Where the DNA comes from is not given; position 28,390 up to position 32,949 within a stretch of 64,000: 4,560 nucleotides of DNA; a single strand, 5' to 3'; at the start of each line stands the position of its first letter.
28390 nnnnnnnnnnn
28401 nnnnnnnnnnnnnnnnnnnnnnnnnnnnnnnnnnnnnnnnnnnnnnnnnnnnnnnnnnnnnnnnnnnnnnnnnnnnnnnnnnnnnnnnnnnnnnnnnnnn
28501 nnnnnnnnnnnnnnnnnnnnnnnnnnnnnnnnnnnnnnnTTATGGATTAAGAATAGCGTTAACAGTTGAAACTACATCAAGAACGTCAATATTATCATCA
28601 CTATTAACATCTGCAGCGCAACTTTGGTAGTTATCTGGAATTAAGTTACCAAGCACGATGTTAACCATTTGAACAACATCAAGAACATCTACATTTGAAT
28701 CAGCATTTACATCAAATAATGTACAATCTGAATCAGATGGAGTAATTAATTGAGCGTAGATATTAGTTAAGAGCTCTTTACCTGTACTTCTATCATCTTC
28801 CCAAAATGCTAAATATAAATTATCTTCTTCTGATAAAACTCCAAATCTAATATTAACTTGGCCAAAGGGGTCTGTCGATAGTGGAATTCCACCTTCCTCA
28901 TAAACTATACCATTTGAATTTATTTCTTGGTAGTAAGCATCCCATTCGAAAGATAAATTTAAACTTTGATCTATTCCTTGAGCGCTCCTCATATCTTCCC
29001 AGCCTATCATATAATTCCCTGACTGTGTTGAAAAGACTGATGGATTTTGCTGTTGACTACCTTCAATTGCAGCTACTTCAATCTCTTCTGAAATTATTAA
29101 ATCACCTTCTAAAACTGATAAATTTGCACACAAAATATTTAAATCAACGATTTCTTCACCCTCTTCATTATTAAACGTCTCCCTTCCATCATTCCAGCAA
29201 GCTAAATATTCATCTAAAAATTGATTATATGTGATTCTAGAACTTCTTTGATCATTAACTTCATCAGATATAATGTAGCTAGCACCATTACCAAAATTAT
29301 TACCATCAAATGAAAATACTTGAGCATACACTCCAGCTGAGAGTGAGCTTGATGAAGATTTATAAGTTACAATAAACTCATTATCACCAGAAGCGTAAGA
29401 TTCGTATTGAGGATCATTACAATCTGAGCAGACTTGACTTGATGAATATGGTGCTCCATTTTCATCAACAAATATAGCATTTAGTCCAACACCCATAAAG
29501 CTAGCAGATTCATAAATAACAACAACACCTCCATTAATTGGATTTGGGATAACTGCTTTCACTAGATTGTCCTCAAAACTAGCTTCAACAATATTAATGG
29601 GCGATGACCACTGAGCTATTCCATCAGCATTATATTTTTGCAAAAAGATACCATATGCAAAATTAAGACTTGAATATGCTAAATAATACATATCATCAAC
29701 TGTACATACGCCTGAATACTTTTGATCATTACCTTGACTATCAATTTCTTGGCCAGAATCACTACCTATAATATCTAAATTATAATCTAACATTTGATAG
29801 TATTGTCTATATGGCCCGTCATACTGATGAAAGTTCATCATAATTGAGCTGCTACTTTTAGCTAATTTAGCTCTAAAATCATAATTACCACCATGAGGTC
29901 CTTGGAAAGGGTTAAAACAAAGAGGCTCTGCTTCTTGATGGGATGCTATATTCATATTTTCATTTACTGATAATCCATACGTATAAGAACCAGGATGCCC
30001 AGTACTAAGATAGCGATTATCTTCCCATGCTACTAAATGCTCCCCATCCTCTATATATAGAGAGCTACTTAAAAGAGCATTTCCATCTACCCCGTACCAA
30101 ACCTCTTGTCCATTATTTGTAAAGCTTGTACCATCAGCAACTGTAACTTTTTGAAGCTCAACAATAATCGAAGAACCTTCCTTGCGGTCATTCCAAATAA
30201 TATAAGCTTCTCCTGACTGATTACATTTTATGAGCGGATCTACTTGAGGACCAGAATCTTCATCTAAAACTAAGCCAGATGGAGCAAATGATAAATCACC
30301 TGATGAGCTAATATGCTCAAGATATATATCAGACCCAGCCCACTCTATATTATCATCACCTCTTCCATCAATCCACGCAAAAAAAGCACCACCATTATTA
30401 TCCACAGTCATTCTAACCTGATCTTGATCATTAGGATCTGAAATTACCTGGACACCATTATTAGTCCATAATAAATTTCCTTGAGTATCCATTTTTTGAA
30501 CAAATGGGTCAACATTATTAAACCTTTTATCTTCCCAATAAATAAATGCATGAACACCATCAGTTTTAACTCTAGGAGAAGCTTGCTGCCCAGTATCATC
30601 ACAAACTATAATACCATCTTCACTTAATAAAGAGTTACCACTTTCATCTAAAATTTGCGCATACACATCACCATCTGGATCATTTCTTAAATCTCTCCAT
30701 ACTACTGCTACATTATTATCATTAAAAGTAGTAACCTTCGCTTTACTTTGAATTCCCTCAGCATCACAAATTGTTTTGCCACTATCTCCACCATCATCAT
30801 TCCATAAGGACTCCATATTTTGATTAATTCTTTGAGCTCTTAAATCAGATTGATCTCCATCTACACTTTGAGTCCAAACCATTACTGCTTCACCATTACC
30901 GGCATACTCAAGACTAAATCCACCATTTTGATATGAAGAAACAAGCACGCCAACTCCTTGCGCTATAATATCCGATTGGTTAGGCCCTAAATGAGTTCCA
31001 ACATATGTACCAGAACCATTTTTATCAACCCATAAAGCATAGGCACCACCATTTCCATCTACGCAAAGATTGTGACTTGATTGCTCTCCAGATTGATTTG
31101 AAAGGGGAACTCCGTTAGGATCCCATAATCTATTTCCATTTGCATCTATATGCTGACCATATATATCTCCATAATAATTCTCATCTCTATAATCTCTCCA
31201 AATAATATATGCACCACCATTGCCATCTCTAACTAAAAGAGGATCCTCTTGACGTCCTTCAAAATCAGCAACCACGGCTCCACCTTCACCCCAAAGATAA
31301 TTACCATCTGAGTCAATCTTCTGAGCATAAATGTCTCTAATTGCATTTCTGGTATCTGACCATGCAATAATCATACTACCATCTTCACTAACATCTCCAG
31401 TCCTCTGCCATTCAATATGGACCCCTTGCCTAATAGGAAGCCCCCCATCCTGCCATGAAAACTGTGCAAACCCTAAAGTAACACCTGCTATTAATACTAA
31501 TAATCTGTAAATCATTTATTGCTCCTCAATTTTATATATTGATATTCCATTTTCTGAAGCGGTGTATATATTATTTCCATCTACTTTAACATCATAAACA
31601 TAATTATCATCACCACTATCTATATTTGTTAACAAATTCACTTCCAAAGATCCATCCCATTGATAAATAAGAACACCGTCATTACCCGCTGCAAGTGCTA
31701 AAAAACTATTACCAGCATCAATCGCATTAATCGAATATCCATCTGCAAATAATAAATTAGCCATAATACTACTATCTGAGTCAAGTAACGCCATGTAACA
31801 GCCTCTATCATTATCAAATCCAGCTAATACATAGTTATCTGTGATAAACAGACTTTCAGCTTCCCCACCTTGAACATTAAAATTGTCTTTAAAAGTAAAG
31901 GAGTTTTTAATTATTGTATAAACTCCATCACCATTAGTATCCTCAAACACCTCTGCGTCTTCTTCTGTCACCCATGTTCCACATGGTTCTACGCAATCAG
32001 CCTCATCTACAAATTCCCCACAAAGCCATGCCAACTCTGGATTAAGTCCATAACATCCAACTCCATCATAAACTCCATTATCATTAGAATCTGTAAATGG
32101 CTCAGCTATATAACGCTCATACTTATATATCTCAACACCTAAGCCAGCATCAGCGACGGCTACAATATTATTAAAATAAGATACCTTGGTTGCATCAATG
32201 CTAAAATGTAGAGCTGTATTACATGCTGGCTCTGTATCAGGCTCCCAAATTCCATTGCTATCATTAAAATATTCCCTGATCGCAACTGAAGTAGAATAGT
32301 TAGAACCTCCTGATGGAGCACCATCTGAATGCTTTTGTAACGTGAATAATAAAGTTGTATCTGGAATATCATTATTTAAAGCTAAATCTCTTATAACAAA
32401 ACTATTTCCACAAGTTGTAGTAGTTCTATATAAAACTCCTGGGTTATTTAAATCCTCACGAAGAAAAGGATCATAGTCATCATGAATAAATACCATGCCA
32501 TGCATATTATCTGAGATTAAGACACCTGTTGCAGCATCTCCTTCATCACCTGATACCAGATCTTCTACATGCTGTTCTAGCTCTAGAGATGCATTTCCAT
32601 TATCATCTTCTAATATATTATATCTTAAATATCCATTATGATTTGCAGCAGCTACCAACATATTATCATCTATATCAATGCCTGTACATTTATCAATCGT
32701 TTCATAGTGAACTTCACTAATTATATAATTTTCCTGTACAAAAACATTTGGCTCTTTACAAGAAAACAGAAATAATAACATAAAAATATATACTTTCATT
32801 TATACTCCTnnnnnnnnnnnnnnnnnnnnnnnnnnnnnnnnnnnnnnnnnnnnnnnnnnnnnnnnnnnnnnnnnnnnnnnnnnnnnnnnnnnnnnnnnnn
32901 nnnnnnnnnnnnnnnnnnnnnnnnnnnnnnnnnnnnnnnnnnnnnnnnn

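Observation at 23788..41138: Ten-gene operon embedding poly-gamma-glutamate synthesis among dockerin-tagged C25-like and M14 exoproteins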

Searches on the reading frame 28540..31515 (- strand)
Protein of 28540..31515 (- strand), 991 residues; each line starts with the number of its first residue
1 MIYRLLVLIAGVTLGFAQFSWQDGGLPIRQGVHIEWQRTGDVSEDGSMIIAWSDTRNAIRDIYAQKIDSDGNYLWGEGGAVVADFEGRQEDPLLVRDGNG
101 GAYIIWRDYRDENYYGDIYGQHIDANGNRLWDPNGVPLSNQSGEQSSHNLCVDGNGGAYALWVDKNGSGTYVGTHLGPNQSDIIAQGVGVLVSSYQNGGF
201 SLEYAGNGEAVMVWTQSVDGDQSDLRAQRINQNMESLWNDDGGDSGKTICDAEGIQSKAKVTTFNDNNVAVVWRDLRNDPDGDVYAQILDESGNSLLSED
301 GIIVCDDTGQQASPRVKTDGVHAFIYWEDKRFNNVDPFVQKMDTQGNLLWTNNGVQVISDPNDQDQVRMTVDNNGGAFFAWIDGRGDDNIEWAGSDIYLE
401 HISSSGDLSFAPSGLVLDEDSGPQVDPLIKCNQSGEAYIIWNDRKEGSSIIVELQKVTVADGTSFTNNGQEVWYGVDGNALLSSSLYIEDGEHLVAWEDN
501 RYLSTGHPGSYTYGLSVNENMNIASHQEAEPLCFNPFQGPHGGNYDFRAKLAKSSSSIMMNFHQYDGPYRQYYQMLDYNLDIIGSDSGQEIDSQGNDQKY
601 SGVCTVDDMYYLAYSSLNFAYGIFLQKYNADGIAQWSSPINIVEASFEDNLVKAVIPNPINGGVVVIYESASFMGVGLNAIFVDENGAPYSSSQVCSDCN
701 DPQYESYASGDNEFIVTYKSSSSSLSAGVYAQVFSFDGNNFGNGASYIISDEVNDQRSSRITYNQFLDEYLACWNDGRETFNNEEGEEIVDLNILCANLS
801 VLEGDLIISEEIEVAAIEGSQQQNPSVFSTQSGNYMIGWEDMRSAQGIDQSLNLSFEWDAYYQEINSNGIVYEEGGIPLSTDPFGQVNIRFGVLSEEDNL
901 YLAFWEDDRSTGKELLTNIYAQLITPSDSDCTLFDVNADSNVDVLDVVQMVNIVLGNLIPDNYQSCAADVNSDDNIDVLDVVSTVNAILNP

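Call 4: search_protein_families(library=pfam, proteins=[window:28540-31515:-], max_evalue=0.01)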
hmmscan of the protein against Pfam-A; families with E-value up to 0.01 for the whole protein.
window:28540-31515:- (991 aa): 2 families
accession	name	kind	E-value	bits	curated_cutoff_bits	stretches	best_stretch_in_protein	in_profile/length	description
PF00404.24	Dockerin_1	-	2.9e-05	24.6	22.9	1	934-982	2-50/57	Dockerin type I domain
PF04616.20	Glyco_hydro_43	-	0.00054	19.8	32.2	0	75-134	107-166/288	Glycosyl hydrolases family 43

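Call 5: search_protein_families(library=ncbifam, proteins=[window:28540-31515:-], max_evalue=0.01)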
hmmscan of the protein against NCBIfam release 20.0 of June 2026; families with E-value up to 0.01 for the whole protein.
window:28540-31515:- (991 aa): 0 families

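Call 39: search_solved_structures(query=window:28540-31515:-, max_evalue=1)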
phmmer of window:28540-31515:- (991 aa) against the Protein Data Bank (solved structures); distinct sequences matched with E-value up to 1: 1.
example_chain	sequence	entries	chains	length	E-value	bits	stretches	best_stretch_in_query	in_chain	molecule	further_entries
4nfz_A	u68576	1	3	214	0.57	11.5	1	718-789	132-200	Polymerase PA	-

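Call 57: search_protein_families(library=pfam, proteins=[window:28540-31515:-], max_evalue=10)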
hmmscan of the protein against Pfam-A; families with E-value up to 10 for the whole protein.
window:28540-31515:- (991 aa): 2 families
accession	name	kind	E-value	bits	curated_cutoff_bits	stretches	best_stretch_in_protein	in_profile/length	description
PF00404.24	Dockerin_1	-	2.9e-05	24.6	22.9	1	934-982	2-50/57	Dockerin type I domain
PF04616.20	Glyco_hydro_43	-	0.00054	19.8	32.2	2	75-134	107-166/288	Glycosyl hydrolases family 43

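Call 61: search_solved_structures(query=A4, max_evalue=1)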
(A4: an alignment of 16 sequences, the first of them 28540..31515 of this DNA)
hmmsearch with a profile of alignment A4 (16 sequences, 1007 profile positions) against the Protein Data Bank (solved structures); distinct sequences matched with E-value up to 1: 9.
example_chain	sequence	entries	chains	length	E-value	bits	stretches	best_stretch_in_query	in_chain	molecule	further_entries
7eh9_A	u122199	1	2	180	5.6e-05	24.5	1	941-997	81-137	Basal-body rod modification protein FlgD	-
7bhq_A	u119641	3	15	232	8.6e-05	23.9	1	941-997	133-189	Basal-body rod modification protein FlgD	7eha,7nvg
3osv_A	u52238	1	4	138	0.0015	19.8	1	940-994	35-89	Flagellar basal-body rod modification protein FlgD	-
3c12_A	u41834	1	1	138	0.0028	18.9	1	939-995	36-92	Flagellar protein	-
5m11_A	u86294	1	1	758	0.11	13.6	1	916-992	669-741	Immunoreactive 84kD antigen PG93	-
4zzf_A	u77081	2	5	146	0.15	13.2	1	946-995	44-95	Flagellar basal body rod modification protein | Basal-body rod modification protein FlgD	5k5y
4zzk_A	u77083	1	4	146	0.15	13.2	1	946-995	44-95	Basal-body rod modification protein FlgD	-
8glj_D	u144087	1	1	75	0.17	13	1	923-1003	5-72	Por secretion system C-terminal sorting domain-containing protein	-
8glk_D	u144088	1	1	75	0.57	11.2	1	923-1004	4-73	Endonuclease I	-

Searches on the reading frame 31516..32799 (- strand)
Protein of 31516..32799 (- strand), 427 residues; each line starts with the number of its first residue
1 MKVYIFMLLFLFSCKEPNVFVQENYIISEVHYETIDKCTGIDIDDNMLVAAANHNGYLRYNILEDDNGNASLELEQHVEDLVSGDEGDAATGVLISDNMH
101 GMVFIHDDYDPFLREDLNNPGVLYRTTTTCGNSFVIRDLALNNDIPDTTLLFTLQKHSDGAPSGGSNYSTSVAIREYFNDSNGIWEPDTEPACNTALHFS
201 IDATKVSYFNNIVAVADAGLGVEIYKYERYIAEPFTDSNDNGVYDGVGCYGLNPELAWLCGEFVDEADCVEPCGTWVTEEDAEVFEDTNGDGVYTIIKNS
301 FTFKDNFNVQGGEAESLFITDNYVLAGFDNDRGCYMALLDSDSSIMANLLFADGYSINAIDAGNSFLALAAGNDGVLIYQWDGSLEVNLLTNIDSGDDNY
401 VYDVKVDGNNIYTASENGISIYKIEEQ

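Call 4: search_protein_families(library=pfam, proteins=[window:31516-32799:-], max_evalue=0.01)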
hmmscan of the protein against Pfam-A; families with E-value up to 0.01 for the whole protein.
window:31516-32799:- (427 aa): 0 families

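Call 5: search_protein_families(library=ncbifam, proteins=[window:31516-32799:-], max_evalue=0.01)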
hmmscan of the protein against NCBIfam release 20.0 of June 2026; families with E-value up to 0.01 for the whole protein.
window:31516-32799:- (427 aa): 0 families

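Call 57: search_protein_families(library=pfam, proteins=[window:31516-32799:-], max_evalue=10)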
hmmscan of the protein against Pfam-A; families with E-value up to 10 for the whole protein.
window:31516-32799:- (427 aa): 1 family
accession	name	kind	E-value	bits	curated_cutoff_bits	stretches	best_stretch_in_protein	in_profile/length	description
PF14843.11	GF_recep_IV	-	0.032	14.5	29.5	1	247-288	65-106/132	Growth factor receptor domain IV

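Call 62: search_solved_structures(query=A5, max_evalue=1)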
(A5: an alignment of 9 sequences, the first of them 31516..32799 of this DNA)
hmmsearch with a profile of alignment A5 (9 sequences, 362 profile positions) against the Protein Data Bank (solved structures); distinct sequences matched with E-value up to 1: 4.
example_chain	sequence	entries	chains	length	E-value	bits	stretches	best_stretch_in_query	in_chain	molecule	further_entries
3i0x_A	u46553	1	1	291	0.32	13.3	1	107-159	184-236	8-oxoguanine-DNA-glycosylase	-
3i0w_A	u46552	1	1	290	0.32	13.3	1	107-159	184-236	8-oxoguanine-DNA-glycosylase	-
3f10_A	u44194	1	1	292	0.32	13.3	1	107-159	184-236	8-oxoguanine-DNA-glycosylase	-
3f0z_A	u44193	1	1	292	0.45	12.8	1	107-159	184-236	8-oxoguanine-DNA-glycosylase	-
